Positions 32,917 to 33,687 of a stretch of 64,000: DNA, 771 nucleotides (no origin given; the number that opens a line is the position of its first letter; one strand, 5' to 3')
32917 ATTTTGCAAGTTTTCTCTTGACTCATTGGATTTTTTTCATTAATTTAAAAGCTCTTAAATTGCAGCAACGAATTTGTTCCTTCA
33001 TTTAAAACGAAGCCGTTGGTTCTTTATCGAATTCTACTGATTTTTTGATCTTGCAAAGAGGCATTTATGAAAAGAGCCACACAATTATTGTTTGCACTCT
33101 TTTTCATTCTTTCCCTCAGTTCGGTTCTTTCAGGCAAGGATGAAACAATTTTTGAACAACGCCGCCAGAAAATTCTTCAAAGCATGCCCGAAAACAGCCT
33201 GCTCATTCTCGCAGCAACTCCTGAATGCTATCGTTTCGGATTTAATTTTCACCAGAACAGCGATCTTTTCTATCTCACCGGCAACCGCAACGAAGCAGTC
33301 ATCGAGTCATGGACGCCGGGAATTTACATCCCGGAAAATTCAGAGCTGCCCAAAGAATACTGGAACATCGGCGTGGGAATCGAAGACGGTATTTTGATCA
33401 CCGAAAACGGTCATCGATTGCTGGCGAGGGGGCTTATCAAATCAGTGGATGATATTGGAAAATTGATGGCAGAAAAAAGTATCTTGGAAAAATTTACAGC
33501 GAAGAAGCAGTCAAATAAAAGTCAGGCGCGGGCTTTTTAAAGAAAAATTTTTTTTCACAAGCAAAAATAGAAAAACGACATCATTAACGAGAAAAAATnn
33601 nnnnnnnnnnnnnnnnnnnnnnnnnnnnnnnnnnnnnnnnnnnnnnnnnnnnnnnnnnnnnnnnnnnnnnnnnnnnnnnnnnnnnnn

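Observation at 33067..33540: In-frame internally deleted aminopeptidase P (PepP) remnant with an acquired signal peptide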

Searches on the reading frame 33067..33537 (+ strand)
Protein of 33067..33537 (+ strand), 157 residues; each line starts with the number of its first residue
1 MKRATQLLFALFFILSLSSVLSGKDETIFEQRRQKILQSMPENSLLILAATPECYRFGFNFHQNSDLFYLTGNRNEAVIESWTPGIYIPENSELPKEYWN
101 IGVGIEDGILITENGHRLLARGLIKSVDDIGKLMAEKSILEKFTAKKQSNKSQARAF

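Call 3: search_protein_families(library=pfam, proteins=[window:33067-33537:+], max_evalue=10)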
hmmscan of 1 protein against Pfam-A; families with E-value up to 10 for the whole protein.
window:33067-33537:+ (157 aa): 1 family
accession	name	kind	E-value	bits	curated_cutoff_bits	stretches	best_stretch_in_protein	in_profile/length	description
PF05195.22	AMP_N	-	3.4e-09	36.9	24.6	1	29-76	1-51/121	Aminopeptidase P, N-terminal domain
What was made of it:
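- On Xaa-Pro aminopeptidase PepP (M24B): Only profile positions 1-51 are matched, by residues 29-76 (call 3)
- Checked: Pfam AMP_N matches residues 29-76 but covers only profile positions 1-51 of 121 (E 3.4e-9, call 3).
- The retained pieces are about 40% of one domain plus the last strands and helix of another, which are not an autonomous structural unit in PepP (call 3; domain layout from established PepP structures).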

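Call 4: search_protein_families(library=ncbifam, proteins=[window:33067-33537:+], max_evalue=10)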
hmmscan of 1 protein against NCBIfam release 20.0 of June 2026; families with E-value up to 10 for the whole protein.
window:33067-33537:+ (157 aa): 2 families
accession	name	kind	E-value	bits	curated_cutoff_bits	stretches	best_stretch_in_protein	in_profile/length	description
NF008131.0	PRK10879.1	equivalog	1.2e-17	63.8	465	2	83-137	381-435/438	Xaa-Pro aminopeptidase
NF040821.1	dipep_PepQ_Arch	equivalog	0.04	12.9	630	1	79-120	307-339/346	Xaa-Pro dipeptidase PepQ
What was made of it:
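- On Xaa-Pro aminopeptidase PepP (M24B): 63.8 bits (call 4)
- Closest known: Xaa-Pro aminopeptidase PepP. Different: It scores 63.8 bits against a 465-bit family cut-off (call 4) and cannot be a peptidase.
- Checked: NCBIfam PRK10879 (Xaa-Pro aminopeptidase) matches in two stretches (call 4).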

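Call 5: search_solved_structures(query=window:33067-33537:+, max_evalue=10, show_alignments=3)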
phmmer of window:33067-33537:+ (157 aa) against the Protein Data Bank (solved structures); distinct sequences matched with E-value up to 10: 19.
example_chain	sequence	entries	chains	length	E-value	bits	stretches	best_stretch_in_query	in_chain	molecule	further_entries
2bwy_A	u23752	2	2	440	1.1e-13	54.2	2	80-135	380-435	AMINOPEPTIDASE P | XAA-PRO AMINOPEPTIDASE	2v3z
2bwt_A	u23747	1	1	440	1.5e-13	53.9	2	81-135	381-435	XAA-PRO AMINOPEPTIDASE P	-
2bww_A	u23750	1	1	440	1.5e-13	53.9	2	81-135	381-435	AMINOPEPTIDASE P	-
2bwu_A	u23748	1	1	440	1.5e-13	53.8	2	81-135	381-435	AMINOPEPTIDASE P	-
1jaw_A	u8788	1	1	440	1.5e-13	53.8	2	81-135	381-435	AMINOPEPTIDASE P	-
2bws_A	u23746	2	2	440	1.5e-13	53.8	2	81-135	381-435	XAA-PRO AMINOPEPTIDASE P | XAA-PRO AMINOPEPTIDASE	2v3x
1a16_A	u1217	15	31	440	1.5e-13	53.8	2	81-135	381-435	AMINOPEPTIDASE P | Xaa-Pro aminopeptidase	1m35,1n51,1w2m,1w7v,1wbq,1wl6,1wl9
2bwx_A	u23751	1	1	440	1.5e-13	53.8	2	81-135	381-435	AMINOPEPTIDASE P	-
2bwv_A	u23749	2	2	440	1.5e-13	53.8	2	81-135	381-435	AMINOPEPTIDASE P | XAA-PRO AMINOPEPTIDASE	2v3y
4pv4_A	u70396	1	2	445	1.5e-13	53.8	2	79-136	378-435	Proline aminopeptidase P II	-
5wze_A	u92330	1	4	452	3.7e-11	46.1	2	83-136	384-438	Aminopeptidase P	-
6a9v_A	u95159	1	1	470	3.9e-10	42.7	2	82-135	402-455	Intermediate cleaving peptidase 55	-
6a9t_A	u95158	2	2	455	7.8e-10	41.8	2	82-135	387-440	Intermediate cleaving peptidase 55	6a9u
3ig4_A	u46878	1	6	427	4.9e-08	35.9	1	77-139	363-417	Xaa-pro aminopeptidase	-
5x49_A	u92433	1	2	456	6.5e-07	32.3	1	58-136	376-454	Probable Xaa-Pro aminopeptidase 3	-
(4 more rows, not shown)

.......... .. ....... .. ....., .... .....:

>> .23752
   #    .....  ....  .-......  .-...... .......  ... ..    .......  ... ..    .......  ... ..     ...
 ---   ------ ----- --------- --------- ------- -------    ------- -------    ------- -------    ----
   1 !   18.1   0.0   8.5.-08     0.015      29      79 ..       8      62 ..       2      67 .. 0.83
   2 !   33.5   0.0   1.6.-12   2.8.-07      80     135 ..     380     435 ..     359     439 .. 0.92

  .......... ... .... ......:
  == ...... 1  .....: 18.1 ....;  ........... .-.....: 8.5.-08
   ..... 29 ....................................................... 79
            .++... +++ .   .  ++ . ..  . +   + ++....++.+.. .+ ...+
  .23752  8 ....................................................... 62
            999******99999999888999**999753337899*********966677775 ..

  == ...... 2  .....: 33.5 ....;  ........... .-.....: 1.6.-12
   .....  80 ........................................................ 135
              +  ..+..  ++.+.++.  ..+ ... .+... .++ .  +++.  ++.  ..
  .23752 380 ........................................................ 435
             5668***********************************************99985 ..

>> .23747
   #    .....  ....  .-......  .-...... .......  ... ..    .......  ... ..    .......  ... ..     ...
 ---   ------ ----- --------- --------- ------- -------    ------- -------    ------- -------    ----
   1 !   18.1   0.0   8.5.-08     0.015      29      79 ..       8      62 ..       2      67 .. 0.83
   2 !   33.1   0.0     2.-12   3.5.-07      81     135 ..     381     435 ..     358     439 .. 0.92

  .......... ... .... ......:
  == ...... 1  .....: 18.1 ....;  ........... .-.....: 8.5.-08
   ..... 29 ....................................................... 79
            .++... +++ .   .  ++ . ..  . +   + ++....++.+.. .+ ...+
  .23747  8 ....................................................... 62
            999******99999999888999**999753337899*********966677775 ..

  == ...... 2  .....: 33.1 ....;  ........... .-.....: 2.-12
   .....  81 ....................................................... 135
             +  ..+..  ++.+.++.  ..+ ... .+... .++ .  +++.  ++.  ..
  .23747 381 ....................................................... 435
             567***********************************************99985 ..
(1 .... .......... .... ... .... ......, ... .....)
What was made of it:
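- On Xaa-Pro aminopeptidase PepP (M24B): Ungapped alignment with an offset of 300 (call 5).
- Closest known: Xaa-Pro aminopeptidase PepP. Same: The E406-equivalent glutamate and the C-terminal helix are retained (calls 3-5).
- Checked: Against E. coli PepP structures, residues 29-79 align to PepP 8-62 and residues 80-135 to PepP 380-435 (E 1e-13, call 5).
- (1) Two-part PepP homology (calls 3, 4, 5).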

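Call 6: find_homologous_proteins(query=window:33067-33537:+, max_evalue=0.001)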
Query window:33067-33537:+ (157 aa): 1 proteins with E <= 0.001 among 46 candidates.
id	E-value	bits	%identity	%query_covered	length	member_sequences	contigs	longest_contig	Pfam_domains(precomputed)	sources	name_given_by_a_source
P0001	2.0e-97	341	100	100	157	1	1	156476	PF05195.23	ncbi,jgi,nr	ncbi:MAG: hypothetical protein GXO74_07395 [Calditrichaeota bacterium]|nr:hypothetical protein [Cald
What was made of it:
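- Closest known: Bacterial pseudogenes formed by internal deletion. Different: Automated annotation therefore calls it a normal hypothetical protein (call 6).
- NCBI annotates it as an ordinary hypothetical protein, not a pseudogene (call 6). The sequence comes from a single metagenome-assembled genome, with one 156-kb contig on record (call 6).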

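Call 7: find_encoding_contigs(protein=window:33067-33537:+, flank=8000, max_places=10)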
Protein window:33067-33537:+ (157 aa): no gene with exactly this product is on record in the collection.

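Call 15: search_protein_representatives(protein=window:33067-33537:+)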
Query: 157 residues. Proteins with E-value up to 0.001 (for the whole library): 769; up to 1e-10: 36; up to 1e-30: 1. The best 150 are listed.
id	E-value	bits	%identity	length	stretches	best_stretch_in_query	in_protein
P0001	6.3e-98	340.6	100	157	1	1-157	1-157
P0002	1.5e-27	112.3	45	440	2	80-142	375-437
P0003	2.8e-16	75.7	38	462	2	70-138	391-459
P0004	1.3e-14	70.3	43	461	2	81-140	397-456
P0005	1.4e-14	70.2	34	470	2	53-144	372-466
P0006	1.8e-14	69.8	37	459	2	80-139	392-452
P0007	9.3e-14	67.5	41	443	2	81-134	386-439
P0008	1.9e-13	66.5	32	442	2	70-139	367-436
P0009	2.2e-13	66.3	44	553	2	79-139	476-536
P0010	5.0e-13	65.1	32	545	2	56-143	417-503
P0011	5.9e-13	64.9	36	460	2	81-142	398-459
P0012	6.8e-13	64.7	36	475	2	76-145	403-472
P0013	6.9e-13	64.7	43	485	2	82-140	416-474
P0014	8.1e-13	64.5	43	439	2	28-87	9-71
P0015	1.1e-12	64.0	39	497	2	74-145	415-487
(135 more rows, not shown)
